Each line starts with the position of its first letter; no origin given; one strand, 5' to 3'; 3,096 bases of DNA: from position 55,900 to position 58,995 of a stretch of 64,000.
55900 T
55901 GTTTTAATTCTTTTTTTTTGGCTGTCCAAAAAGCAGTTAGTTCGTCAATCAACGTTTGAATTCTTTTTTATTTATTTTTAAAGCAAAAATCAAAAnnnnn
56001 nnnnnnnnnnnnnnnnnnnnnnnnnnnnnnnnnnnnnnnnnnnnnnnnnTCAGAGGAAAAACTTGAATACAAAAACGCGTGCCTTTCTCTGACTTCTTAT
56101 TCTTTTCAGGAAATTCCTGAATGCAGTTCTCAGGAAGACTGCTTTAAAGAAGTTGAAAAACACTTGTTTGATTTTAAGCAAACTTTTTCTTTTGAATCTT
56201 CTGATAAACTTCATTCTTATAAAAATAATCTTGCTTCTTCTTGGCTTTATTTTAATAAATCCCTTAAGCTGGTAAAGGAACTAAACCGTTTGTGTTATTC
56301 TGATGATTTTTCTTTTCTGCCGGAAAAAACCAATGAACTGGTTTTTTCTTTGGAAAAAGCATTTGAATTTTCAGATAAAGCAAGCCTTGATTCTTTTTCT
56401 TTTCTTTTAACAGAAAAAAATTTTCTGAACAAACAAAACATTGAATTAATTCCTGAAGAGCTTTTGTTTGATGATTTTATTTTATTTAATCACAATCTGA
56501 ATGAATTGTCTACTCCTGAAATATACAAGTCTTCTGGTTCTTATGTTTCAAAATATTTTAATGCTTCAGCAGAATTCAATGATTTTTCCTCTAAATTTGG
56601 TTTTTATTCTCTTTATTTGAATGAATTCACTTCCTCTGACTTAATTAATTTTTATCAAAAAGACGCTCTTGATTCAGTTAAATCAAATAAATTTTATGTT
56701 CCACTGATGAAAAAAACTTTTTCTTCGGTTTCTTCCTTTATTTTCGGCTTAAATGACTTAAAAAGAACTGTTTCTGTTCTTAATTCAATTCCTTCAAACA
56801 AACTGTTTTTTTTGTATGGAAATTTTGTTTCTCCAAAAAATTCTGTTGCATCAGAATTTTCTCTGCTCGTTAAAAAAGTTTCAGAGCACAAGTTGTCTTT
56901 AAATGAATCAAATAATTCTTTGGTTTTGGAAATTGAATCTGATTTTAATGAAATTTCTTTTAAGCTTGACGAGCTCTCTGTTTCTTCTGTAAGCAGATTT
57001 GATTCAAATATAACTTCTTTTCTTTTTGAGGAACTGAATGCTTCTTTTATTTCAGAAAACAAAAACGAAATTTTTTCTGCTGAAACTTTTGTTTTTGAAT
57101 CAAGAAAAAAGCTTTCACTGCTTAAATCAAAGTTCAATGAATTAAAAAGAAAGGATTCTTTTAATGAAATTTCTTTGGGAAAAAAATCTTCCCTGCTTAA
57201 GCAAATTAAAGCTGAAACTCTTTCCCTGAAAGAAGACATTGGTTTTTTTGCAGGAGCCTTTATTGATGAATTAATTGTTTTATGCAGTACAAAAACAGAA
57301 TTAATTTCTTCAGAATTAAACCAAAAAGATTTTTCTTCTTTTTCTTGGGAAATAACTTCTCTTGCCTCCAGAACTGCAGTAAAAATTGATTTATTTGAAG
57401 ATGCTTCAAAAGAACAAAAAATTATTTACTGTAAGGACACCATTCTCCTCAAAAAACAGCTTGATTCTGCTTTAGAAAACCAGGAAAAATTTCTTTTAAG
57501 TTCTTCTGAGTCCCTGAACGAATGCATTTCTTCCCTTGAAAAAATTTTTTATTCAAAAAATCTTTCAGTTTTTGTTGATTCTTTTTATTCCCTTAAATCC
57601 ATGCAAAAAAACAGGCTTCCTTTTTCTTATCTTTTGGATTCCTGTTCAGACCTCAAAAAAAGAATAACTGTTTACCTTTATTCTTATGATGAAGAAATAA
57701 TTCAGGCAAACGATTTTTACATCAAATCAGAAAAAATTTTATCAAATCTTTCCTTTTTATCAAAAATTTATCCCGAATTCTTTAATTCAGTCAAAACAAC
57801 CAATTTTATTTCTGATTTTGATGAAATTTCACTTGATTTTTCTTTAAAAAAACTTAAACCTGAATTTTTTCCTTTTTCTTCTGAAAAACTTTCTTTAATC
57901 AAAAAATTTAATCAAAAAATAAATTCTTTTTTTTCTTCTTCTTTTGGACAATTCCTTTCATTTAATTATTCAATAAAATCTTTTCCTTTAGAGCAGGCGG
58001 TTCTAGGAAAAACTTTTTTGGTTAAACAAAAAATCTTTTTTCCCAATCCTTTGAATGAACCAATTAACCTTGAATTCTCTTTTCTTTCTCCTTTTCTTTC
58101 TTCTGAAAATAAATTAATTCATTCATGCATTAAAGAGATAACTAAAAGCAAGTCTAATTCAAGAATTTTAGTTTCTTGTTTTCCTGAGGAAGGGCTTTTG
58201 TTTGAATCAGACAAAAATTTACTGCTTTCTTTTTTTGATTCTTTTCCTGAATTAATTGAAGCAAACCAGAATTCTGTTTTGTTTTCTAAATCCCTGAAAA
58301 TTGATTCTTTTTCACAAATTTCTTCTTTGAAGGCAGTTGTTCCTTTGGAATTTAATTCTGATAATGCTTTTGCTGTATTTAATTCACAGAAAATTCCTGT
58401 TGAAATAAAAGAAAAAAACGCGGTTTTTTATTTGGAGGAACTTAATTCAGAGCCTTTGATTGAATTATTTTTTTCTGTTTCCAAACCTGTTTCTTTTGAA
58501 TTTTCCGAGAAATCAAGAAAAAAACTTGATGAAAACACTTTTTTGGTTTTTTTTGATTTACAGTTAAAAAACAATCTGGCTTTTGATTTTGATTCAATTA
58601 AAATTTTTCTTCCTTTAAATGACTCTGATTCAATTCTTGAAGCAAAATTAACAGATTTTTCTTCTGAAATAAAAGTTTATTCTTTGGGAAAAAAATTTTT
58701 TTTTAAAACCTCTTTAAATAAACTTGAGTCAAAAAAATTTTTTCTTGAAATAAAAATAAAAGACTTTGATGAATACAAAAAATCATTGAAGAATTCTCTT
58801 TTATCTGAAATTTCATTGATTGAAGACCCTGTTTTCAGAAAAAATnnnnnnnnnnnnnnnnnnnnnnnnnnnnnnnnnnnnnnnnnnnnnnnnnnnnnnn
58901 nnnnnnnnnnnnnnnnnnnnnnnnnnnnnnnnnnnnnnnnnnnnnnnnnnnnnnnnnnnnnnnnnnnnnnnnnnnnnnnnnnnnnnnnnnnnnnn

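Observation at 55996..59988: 1330-aa low-complexity giant surface protein with a lipoprotein-like signal and a TM-plus-poly-Lys C-terminal anchor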

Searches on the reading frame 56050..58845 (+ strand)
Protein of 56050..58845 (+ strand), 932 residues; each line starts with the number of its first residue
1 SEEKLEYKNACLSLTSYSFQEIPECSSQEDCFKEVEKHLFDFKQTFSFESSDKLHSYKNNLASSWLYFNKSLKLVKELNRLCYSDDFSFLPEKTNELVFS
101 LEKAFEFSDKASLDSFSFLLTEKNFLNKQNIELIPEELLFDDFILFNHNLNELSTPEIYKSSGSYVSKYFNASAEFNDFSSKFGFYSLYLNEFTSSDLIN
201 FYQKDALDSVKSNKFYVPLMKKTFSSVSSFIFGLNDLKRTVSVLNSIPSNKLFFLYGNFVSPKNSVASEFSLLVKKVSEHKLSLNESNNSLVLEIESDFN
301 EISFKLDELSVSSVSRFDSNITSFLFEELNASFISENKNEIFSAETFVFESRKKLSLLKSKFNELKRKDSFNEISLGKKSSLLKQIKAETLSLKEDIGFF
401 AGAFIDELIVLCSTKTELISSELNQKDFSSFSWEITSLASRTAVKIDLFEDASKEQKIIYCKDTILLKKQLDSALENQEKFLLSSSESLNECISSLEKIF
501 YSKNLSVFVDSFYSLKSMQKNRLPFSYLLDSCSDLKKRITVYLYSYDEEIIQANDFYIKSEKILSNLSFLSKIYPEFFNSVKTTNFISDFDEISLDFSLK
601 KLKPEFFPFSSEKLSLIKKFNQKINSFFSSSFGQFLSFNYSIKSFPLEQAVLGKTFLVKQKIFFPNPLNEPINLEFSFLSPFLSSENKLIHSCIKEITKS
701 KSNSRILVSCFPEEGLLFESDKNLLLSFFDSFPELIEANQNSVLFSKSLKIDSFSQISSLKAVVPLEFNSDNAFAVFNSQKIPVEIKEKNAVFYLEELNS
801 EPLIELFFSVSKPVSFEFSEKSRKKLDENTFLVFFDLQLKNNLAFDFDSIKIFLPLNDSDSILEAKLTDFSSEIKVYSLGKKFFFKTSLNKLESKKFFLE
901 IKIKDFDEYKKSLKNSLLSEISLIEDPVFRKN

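Call 51: search_protein_representatives(alignment_id=A4)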
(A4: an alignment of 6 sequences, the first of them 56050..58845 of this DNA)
Query: 6 sequences, 938 profile positions. Proteins with E-value up to 0.001 (for the whole library): 221; up to 1e-10: 208; up to 1e-30: 171. The best 150 are listed.
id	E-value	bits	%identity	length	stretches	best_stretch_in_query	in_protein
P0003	0.0e+00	1437.9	-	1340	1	1-937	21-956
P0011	0.0e+00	1280.4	-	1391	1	1-937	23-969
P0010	0.0e+00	1247.5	-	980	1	1-937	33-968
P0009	1.8e-271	919.9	-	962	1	1-725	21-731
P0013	2.5e-219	747.3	-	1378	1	4-936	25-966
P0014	8.7e-196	669.4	-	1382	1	3-937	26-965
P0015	1.5e-188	645.5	-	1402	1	1-935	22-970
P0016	2.1e-187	641.7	-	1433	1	1-936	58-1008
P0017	1.7e-181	622.2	-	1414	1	6-933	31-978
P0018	6.0e-176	603.8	-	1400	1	1-937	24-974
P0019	1.5e-174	599.2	-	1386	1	6-937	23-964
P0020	1.9e-173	595.5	-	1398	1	3-937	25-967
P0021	6.5e-173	593.7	-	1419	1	6-936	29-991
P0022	1.0e-170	586.5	-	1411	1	1-936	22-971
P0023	4.2e-165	567.9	-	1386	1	4-935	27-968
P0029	1.7e-152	526.2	-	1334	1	2-936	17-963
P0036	1.3e-146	506.7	-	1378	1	1-937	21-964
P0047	1.1e-121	424.2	-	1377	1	3-937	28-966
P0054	4.1e-115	402.5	-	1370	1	6-929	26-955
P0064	1.6e-106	374.0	-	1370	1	7-937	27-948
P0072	2.0e-91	324.1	-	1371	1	5-919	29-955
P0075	1.0e-90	321.7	-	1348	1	5-929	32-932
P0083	1.4e-85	304.7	-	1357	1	6-937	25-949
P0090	9.3e-78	278.8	-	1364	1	2-927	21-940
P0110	4.6e-70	253.4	-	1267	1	2-921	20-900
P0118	2.9e-67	244.1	-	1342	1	10-926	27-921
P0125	2.1e-60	221.4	-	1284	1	2-924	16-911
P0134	7.3e-57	209.7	-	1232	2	18-372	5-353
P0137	9.3e-56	206.0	-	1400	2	3-857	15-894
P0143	5.3e-53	196.9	-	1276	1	2-923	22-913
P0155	3.6e-44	167.7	-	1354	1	2-816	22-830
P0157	9.2e-39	149.8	-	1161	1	6-287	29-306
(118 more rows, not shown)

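Call 52: list_cluster_members(proteins=[P0013, P0016, P0029, P0047, P0075, P0090, P0110, P0125, P0143, P0155])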
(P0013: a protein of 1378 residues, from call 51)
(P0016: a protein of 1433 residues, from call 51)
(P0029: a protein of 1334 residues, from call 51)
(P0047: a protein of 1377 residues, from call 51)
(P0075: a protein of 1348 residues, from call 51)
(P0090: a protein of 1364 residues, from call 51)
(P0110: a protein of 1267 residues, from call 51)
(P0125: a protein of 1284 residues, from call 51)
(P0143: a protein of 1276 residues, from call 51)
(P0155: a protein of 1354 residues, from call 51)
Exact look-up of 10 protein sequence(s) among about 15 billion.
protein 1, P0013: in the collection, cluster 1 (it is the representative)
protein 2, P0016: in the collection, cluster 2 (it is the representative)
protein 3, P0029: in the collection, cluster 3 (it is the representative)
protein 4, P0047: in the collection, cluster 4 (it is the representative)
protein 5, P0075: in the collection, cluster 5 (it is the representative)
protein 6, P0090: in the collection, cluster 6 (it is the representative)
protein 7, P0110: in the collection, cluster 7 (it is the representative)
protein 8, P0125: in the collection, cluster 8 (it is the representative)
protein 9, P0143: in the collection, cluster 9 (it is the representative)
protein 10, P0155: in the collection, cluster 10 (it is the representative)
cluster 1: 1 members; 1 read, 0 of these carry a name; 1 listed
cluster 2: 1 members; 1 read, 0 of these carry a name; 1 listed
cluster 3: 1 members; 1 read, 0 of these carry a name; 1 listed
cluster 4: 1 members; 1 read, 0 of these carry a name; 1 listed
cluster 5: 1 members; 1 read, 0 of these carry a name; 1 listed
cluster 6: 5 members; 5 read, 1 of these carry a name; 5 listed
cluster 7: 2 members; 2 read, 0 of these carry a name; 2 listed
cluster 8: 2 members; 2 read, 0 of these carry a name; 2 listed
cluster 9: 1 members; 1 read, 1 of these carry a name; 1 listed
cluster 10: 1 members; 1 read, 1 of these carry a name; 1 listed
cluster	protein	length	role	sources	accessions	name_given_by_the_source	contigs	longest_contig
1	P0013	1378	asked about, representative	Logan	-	-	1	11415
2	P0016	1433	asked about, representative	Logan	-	-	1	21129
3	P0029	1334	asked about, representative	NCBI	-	-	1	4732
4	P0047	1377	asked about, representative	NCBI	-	-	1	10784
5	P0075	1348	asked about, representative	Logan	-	-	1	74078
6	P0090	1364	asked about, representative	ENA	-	-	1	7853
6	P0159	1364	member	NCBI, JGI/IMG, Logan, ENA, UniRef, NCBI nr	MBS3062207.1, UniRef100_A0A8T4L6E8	MAG: hypothetical protein J4215_06520 [Candidatus Diapherotrites archaeon] | Uncharacterized protein n=1 Tax=Candidatus Iainarchaeum sp. TaxID=3101447 ... | hypothetical protein [Candidatus Diapherotrites archaeon]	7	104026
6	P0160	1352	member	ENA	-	-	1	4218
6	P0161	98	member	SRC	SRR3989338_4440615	-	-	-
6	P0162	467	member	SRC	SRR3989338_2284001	-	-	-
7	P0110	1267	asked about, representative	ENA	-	-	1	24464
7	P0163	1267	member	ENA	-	-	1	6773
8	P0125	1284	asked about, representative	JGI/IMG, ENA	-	-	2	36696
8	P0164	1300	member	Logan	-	-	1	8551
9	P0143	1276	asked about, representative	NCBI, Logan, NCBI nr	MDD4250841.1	MAG: hypothetical protein PHX27_01460 [Candidatus ainarchaeum sp.] | hypothetical protein [Candidatus ainarchaeum sp.]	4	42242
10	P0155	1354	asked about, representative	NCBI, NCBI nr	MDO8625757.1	MAG: hypothetical protein Q7R47_06755 [Candidatus Diapherotrites archaeon] | hypothetical protein [Candidatus Diapherotrites archaeon]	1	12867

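Call 76: find_encoding_contigs(protein=P0143, flank=10000, max_places=1)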
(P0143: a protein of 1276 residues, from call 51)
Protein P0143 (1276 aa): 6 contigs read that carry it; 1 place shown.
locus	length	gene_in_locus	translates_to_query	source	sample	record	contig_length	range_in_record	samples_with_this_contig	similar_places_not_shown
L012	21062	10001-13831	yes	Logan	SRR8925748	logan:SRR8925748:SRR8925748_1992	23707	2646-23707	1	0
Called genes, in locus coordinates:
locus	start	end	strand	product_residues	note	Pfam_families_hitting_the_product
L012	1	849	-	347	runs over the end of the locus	PF01070:FMN_dh (weak), PF00478:IMPDH (faint), PF01070:FMN_dh, PF01645:Glu_synthase (weak)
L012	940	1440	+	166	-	-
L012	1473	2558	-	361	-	PF00348:polyprenyl_synt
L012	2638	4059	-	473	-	PF01368:DHH, PF21763:DHH_CID, PF02272:DHHA1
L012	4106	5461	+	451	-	-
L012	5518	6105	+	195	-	PF24656:CEPT76_peptidase (faint), PF04473:DUF553 (weak)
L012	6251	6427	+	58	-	PF12837:Fer4_6 (weak), PF13237:Fer4_10, PF00037:Fer4, PF14697:Fer4_21, PF12838:Fer4_7, PF13187:Fer4_9, PF12837:Fer4_6, PF00037:Fer4, +7 more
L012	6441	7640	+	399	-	PF00890:FAD_binding_2, PF01266:DAO (weak), PF01494:FAD_binding_3, PF01946:Thi4 (weak), PF03486:HI0933_like (weak), PF05834:Lycopene_cycl, PF12831:FAD_oxidored, PF22578:GGR_cat, +4 more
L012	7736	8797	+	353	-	PF05833:NFACT_N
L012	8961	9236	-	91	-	PF05239:PRC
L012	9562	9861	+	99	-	-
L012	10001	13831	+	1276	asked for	-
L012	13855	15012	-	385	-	-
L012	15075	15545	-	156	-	PF01712:dNK (faint), PF13238:AAA_18, PF13207:AAA_17 (weak)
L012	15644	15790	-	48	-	-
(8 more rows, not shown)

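Call 77: find_encoding_contigs(protein=P0075, flank=10000, max_places=1)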
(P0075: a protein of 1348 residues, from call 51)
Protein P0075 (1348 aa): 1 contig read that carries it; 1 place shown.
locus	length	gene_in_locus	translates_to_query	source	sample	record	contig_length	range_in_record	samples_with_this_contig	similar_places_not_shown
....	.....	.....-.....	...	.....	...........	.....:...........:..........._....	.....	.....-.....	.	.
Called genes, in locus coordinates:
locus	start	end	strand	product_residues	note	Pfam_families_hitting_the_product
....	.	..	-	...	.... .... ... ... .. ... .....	-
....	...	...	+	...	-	-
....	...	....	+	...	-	-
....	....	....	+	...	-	-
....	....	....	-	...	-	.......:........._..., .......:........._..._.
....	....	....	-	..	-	-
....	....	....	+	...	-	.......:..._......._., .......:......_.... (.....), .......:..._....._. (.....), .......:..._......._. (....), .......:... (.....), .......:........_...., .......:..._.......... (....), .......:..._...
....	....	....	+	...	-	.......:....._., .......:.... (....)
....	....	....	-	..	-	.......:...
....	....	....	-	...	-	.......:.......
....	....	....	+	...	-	-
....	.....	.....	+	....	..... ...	-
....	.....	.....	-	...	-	-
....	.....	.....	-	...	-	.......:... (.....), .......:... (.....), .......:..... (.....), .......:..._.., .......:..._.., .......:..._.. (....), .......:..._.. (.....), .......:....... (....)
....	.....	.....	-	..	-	-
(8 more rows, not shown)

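Call 81: list_cluster_members(proteins=[P0014, P0036, P0054, P0064, P0072, P0083, P0118, P0134, P0137, P0157])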
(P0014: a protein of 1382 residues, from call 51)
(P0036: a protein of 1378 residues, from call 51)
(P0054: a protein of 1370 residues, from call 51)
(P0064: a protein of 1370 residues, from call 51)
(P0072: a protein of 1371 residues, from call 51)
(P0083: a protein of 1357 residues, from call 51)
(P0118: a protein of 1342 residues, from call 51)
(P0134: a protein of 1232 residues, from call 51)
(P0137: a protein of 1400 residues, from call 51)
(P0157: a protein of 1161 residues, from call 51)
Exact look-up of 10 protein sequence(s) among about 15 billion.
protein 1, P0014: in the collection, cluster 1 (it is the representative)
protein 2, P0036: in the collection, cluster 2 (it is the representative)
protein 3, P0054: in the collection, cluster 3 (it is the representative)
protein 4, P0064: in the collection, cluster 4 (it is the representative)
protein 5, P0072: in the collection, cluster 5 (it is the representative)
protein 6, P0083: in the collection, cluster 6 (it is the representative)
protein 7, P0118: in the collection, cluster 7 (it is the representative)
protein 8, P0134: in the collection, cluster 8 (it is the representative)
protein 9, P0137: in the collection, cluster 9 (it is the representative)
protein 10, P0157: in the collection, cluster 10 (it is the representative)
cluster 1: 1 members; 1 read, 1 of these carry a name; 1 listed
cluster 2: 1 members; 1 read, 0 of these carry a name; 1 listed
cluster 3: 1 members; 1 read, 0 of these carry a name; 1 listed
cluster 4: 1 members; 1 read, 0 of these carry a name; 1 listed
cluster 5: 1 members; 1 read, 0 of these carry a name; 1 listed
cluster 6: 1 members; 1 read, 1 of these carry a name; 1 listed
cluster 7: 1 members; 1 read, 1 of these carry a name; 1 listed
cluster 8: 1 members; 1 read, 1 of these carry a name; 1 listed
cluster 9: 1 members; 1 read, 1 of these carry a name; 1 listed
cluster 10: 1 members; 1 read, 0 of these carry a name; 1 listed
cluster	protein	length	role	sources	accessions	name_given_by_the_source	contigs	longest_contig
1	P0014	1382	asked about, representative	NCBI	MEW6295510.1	MAG: hypothetical protein AB1467_04425 [Candidatus Diapherotrites archaeon]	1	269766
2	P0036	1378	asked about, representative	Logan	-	-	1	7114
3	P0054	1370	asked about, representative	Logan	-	-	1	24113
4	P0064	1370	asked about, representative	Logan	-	-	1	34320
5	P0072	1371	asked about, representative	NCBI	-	-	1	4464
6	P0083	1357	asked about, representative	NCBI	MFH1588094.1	MAG: hypothetical protein ABIA76_02015 [Candidatus Diapherotrites archaeon]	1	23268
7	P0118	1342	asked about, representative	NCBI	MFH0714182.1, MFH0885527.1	MAG: hypothetical protein V1847_00295 [Candidatus Diapherotrites archaeon]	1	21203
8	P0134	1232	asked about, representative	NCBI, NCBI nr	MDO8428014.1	MAG: hypothetical protein Q7S92_02260 [Candidatus Diapherotrites archaeon] | hypothetical protein [Candidatus Diapherotrites archaeon]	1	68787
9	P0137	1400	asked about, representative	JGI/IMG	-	hypothetical protein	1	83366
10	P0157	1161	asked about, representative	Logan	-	-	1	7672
